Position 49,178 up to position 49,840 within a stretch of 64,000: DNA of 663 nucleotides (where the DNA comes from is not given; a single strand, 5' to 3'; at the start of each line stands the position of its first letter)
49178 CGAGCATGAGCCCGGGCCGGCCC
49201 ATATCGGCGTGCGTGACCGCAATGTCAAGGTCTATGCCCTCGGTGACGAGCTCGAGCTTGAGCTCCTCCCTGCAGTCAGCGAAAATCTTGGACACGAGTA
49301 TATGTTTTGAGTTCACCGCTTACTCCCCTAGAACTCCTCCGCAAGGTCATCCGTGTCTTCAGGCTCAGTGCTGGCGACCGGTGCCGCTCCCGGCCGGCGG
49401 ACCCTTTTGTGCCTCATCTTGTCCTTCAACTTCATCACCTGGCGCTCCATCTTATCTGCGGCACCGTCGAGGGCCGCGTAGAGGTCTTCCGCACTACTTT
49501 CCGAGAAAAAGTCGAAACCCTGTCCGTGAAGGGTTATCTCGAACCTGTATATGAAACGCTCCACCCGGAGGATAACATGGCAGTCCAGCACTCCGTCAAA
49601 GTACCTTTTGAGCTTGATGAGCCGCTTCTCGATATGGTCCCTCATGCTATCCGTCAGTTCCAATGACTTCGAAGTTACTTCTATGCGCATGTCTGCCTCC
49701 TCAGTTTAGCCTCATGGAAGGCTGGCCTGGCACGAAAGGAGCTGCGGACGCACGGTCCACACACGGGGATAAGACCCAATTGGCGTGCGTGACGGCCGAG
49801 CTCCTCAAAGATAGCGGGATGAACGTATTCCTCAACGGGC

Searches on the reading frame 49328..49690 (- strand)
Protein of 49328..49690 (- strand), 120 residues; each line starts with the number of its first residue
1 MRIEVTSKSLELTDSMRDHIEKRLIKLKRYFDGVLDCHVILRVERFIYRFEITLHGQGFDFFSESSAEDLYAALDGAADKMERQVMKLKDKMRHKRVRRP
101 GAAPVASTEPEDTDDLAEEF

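Call 52: search_protein_families(library=pfam, proteins=[window:49328-49690:-], max_evalue=0.01)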
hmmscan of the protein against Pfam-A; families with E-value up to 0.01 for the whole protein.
window:49328-49690:- (120 aa): 2 families
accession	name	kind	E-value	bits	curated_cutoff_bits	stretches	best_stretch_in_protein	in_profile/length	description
PF02482.25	Ribosomal_S30AE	-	4.2e-25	88.7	23.7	1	3-93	1-88/88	Sigma 54 modulation protein / S30EA ribosomal protein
PF24627.1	PUMA_CC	-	0.0089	16.4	30.1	0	77-94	51-68/74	PUMA coiled-coil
